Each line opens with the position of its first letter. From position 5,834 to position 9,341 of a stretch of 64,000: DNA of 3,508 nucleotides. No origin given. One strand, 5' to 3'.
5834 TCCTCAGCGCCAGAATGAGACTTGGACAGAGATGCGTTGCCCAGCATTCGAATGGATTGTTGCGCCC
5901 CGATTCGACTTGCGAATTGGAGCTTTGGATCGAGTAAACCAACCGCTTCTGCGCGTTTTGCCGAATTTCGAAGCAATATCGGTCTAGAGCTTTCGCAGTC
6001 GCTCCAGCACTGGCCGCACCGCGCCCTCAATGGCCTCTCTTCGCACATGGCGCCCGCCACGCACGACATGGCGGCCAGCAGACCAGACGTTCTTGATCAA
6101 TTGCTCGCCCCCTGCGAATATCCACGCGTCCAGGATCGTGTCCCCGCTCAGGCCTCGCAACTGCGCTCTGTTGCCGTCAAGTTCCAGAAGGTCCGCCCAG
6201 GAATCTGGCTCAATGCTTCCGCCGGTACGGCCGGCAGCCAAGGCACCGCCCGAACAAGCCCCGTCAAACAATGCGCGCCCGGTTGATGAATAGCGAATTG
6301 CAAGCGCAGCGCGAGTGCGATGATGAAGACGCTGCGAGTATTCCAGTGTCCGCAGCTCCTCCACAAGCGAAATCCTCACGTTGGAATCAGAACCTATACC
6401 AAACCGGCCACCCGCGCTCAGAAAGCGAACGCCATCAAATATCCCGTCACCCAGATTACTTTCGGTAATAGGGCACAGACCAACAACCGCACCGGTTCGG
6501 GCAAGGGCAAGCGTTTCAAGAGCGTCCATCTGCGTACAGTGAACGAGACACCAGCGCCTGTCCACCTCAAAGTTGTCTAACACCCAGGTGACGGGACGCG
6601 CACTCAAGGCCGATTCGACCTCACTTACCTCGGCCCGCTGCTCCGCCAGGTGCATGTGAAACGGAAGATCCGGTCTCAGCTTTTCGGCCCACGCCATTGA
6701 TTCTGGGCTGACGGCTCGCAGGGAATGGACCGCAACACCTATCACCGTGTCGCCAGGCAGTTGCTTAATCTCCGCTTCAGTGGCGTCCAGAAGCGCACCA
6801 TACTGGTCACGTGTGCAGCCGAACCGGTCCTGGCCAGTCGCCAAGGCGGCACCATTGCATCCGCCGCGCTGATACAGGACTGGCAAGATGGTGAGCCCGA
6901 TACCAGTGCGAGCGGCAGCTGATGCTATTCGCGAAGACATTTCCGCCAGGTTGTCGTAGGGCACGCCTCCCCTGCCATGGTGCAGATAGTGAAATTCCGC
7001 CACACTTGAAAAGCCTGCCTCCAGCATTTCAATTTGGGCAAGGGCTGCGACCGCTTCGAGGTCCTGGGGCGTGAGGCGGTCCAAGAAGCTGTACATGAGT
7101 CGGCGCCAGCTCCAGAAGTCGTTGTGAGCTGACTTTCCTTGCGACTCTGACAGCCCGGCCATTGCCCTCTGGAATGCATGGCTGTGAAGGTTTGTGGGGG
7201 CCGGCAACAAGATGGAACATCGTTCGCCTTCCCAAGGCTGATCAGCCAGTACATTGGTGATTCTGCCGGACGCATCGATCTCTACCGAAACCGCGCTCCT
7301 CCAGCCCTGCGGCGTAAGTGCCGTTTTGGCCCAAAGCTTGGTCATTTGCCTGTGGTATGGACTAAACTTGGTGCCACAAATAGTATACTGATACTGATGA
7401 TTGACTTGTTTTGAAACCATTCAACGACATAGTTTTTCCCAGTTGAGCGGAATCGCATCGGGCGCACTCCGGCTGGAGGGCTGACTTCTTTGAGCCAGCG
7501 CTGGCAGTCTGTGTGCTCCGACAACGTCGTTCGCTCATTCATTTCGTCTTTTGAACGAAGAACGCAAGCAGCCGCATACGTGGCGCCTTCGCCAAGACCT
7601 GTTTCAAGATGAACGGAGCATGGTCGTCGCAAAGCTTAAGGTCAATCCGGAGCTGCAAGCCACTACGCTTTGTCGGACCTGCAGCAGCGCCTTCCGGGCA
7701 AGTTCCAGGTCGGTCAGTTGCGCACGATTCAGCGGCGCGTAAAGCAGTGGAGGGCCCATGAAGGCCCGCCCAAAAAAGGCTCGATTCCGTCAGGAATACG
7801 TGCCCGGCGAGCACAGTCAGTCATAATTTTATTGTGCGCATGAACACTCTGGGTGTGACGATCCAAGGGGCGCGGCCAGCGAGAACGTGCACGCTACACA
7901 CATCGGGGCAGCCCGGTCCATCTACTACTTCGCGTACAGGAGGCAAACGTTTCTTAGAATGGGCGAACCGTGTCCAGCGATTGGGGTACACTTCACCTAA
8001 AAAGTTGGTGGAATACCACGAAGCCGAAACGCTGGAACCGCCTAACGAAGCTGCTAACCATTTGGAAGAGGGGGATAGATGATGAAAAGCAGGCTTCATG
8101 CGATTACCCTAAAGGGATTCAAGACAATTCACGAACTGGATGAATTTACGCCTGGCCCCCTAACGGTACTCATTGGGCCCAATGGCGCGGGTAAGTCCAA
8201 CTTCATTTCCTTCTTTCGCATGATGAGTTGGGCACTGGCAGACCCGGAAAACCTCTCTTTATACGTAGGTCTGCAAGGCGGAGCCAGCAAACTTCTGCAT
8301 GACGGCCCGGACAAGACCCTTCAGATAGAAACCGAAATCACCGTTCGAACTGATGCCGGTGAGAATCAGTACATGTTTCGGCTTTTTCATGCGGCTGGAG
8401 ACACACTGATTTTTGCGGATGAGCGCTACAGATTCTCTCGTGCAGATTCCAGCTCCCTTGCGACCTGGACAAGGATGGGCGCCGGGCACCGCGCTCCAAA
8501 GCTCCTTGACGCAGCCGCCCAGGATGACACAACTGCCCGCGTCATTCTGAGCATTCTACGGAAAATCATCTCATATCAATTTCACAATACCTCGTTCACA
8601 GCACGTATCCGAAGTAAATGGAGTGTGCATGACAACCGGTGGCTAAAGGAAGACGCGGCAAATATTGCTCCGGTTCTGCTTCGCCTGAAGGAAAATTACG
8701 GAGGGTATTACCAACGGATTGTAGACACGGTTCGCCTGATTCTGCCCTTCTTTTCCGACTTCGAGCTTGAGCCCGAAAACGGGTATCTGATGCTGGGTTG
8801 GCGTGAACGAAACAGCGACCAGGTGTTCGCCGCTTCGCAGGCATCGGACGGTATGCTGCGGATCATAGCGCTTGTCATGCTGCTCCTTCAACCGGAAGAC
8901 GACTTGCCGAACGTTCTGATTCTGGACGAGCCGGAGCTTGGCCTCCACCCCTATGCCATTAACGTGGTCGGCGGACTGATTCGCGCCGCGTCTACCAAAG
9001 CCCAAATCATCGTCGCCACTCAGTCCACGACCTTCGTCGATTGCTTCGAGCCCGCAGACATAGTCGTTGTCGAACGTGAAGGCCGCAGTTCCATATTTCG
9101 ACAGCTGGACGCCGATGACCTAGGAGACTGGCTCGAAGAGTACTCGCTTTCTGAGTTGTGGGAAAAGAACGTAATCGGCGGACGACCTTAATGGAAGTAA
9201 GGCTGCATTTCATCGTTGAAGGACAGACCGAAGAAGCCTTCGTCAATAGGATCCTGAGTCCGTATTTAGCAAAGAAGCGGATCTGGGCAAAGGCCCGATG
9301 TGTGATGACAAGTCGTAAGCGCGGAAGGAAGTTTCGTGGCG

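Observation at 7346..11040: An ABC-ATPase + DUF4276 two-gene cassette, flanked by two unrelated transposase stumps, is wedged into the histidine-utilisation cluster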

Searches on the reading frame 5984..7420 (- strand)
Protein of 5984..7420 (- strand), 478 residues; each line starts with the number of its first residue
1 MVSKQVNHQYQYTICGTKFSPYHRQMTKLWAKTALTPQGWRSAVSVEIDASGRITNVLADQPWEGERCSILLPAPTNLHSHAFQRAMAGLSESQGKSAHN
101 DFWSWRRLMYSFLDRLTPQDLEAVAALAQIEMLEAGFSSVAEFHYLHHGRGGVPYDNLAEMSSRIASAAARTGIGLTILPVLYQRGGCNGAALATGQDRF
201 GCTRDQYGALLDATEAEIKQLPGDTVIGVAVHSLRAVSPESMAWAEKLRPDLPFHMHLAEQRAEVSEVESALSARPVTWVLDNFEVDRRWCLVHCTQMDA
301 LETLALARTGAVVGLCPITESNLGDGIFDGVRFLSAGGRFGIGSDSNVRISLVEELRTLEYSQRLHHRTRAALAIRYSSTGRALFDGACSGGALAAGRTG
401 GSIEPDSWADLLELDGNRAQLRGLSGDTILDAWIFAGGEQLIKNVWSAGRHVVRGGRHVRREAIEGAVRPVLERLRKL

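Call 3: search_protein_families(library=pfam, proteins=[window:5984-7420:-], max_evalue=0.01)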
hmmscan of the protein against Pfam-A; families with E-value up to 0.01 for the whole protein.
window:5984-7420:- (478 aa): 2 families
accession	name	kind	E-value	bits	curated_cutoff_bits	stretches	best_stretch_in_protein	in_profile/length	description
PF01979.26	Amidohydro_1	-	3.3e-24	86.2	25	1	70-450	1-343/345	Amidohydrolase family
PF22429.2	HutF_N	-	0.00016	21.8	25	1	26-60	1-34/45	Formimidoylglutamate deiminase HutF, N-terminal domain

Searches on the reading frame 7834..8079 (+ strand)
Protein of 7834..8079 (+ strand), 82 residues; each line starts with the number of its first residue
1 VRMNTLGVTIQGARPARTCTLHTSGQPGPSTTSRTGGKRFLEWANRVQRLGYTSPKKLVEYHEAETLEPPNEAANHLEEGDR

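Call 25: search_protein_families(library=pfam, proteins=[window:7834-8079:+], max_evalue=10)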
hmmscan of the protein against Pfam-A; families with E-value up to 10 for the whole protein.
seq(82 aa): 0 families

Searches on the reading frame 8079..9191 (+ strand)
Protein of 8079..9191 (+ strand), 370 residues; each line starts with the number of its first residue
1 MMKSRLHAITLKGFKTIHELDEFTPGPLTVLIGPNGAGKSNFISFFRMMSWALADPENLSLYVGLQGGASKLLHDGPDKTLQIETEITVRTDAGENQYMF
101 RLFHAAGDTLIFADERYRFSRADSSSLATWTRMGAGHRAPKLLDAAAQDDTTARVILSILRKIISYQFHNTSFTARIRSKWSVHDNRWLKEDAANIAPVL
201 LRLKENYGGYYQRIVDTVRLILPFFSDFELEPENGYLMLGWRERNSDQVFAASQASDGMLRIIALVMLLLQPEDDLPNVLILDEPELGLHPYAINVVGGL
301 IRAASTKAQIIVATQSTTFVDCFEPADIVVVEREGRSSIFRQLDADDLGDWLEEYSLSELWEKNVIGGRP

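Call 3: search_protein_families(library=pfam, proteins=[window:8079-9191:+], max_evalue=0.01)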
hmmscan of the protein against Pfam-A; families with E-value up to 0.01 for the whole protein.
window:8079-9191:+ (370 aa): 6 families
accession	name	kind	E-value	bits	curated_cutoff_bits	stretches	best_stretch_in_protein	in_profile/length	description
PF13304.12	AAA_21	-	1e-27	98.4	27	1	28-321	1-304/304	AAA domain, putative AbiEii toxin, Type IV TA system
PF13175.12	AAA_15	-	7.6e-12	46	32.1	2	175-319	238-373/374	AAA ATPase domain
PF02463.25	SMC_N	-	1e-09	38.6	40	1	6-322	2-204/220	RecF/RecN/SMC N terminal domain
PF00005.33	ABC_tran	-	3.8e-06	28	25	0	23-47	8-32/137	ABC transporter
PF13476.12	AAA_23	-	1e-05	26.7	27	1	9-55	2-48/201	AAA domain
PF11398.14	DUF2813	-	0.0013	18.6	21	0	279-331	286-336/372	Protein of unknown function (DUF2813)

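Call 4: search_protein_families(library=padloc, proteins=[window:8079-9191:+], max_evalue=1)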
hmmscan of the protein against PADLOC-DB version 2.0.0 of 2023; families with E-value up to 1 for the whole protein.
window:8079-9191:+ (370 aa): 116 families (the best 25 are shown)
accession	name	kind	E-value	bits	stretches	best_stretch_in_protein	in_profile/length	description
PDLC04175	HEC-01A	-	1.2e-128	427.3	1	1-370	1-362/363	-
PDLC04174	HEC-01A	-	2.6e-91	303.5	1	106-370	4-262/264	-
PDLC04177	HEC-01A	-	1.1e-53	180.7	2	161-369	184-391/393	-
PDLC04178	HEC-01A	-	2.4e-43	146.7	1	4-346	7-359/399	-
PDLC04183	HEC-01A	-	1.3e-36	124.6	2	147-368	174-400/402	-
PDLC04176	HEC-01A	-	1.9e-36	124.2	1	6-368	3-367/371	-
PDLC04182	HEC-01A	-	8.2e-35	118.5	2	156-366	186-400/406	-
PDLC02980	AriA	-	2.4e-27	94.7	1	28-321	1-304/304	-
PDLC04135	mad3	-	9.4e-27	92.5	1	5-365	1-373/374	mads_3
PDLC04179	HEC-01A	-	1.1e-26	92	2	154-367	242-452/459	-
PDLC04389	PDC-M07A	-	5.6e-22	76.3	2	164-356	198-413/443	-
PDLC02335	AbiLi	-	1.3e-21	75.1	1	6-344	50-264/326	AbiLi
PDLC04144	HEC-01B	-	2.2e-21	74.4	2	175-367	197-390/395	-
PDLC04184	HEC-01A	-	2.3e-20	71.1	2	175-309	229-368/464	-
PDLC04393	PDC-M07A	-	5.9e-20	69.6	2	175-365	206-404/435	-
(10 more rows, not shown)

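Call 5: search_protein_families(library=ncbifam, proteins=[window:8079-9191:+], max_evalue=1)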
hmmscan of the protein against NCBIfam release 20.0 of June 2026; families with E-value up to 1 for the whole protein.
window:8079-9191:+ (370 aa): 61 families (the best 25 are shown)
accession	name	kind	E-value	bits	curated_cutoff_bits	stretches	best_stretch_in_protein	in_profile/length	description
NF047739.1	antiphage_MADS3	equivalog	4.9e-26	91.9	420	2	174-361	235-422/427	methylation-associated defense system AAA family ATPase MAD3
TIGR03411.1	urea_trans_UrtD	equivalog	5e-09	36.2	304.1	2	9-43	10-45/242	urea ABC transporter ATP-binding protein UrtD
NF041760.1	PtuA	equivalog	5.7e-08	32.1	500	2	5-52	51-99/524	retron Ec78 anti-phage system effector ATPase PtuA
TIGR03864.1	PQQ_ABC_ATP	hypoth_equivalog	7e-08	32.2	302.25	2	276-336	150-209/236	ABC transporter, ATP-binding subunit, PQQ-dependent alcohol dehydrogenase system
TIGR01188.1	drrA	subfamily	1.5e-07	31.1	312.45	2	253-321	123-188/302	daunorubicin resistance ABC transporter, ATP-binding protein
TIGR03740.1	galliderm_ABC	subfamily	2.5e-06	27.3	309.75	1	252-338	122-203/223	lantibiotic protection ABC transporter ATP-binding subunit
NF010059.0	PRK13536.1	equivalog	2.9e-06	26.3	549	1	252-315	172-231/342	nodulation factor ABC transporter ATP-binding protein NodI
TIGR04521.1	ECF_ATPase_2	equivalog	7.9e-06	25.1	330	1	255-338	145-224/279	energy-coupling factor transporter ATPase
NF040873.1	AztA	equivalog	1.8e-05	24.4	220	1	17-43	8-35/191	zinc ABC transporter ATP-binding protein AztA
NF038234.1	retron_eff_Eco8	equivalog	1.9e-05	23.5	250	1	275-320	272-325/679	retron Eco8 family effector endonuclease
TIGR00972.1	3a0107s01c2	equivalog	2.1e-05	24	343.2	2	277-318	163-204/248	phosphate ABC transporter ATP-binding protein PstB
TIGR01288.1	nodI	equivalog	2.1e-05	23.7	424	1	250-314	131-191/303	nodulation factor ABC transporter ATP-binding protein NodI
TIGR03522.1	GldA_ABC_ATP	equivalog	3.5e-05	23.4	402.6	1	277-323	152-198/301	gliding motility-associated ABC transporter ATP-binding subunit GldA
NF010068.0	PRK13548.1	equivalog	4.8e-05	22.6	261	1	22-44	27-49/261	heme ABC transporter ATP-binding protein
TIGR01978.1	sufC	equivalog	5e-05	22.8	212.8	2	277-332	163-219/243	Fe-S cluster assembly ATPase SufC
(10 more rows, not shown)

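Call 11: find_encoding_contigs(protein=window:8079-9191:+, flank=10000, max_places=10)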
Protein window:8079-9191:+ (370 aa): 1 contig read that carries it; 1 place shown.
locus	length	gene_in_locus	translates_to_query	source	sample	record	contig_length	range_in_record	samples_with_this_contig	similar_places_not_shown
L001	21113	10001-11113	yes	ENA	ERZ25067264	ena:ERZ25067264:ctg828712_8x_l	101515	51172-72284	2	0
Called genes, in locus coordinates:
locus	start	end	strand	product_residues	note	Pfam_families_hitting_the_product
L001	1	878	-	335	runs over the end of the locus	-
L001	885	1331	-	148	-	PF00936:BMC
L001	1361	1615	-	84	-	PF00936:BMC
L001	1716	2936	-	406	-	PF13439:Glyco_transf_4, PF13579:Glyco_trans_4_4, PF00534:Glycos_transf_1, PF13692:Glyco_trans_1_4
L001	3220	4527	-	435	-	PF13439:Glyco_transf_4, PF13579:Glyco_trans_4_4, PF13692:Glyco_trans_1_4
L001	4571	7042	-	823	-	PF09586:YfhO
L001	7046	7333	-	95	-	PF02686:GatC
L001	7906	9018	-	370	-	PF01979:Amidohydro_1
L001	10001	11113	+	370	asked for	PF02463:SMC_N, PF13175:AAA_15 (faint), PF13476:AAA_23 (weak), PF00005:ABC_tran (faint), PF13304:AAA_21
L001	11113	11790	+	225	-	PF14103:DUF4276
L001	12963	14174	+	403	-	PF01979:Amidohydro_1, PF07969:Amidohydro_3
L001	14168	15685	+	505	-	PF00221:Lyase_aromatic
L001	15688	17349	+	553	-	PF17391:Urocanase_N, PF01175:Urocanase, PF17392:Urocanase_C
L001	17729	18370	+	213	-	PF13505:OMP_b-brl (weak), PF13568:OMP_b-brl_2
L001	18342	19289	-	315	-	-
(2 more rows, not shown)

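Call 45: search_solved_structures(query=window:8079-9191:+, max_evalue=0.001, show_alignments=0)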
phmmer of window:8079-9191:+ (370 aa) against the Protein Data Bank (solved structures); distinct sequences matched with E-value up to 0.001: 7.
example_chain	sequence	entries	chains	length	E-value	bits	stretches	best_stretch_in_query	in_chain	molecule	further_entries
6p74_A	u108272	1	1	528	5.6e-07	32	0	8-44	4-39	Putative ATP-dependent endonuclease of the OLD family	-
6zz6_B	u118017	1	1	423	2.9e-05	26.4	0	8-49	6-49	Structural maintenance of chromosomes protein 3,Structural maintenance of chromosomes prot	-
4ux3_A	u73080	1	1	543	8.8e-05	24.8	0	8-49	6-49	STRUCTURAL MAINTENANCE OF CHROMOSOMES PROTEIN 3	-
9kjx_B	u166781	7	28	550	0.00032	22.9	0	6-55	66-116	AAA family ATPase | Retron I-A effector PtuA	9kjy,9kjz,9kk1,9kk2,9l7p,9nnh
6qpw_C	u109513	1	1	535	0.00039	22.7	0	8-49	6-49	Structural maintenance of chromosomes protein 3,Structural maintenance of chromosomes prot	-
9u9y_A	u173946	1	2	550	0.00079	21.7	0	6-55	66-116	AAA family ATPase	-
9nnb_C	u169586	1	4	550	0.00085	21.6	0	6-55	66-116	Retron I-A effector PtuA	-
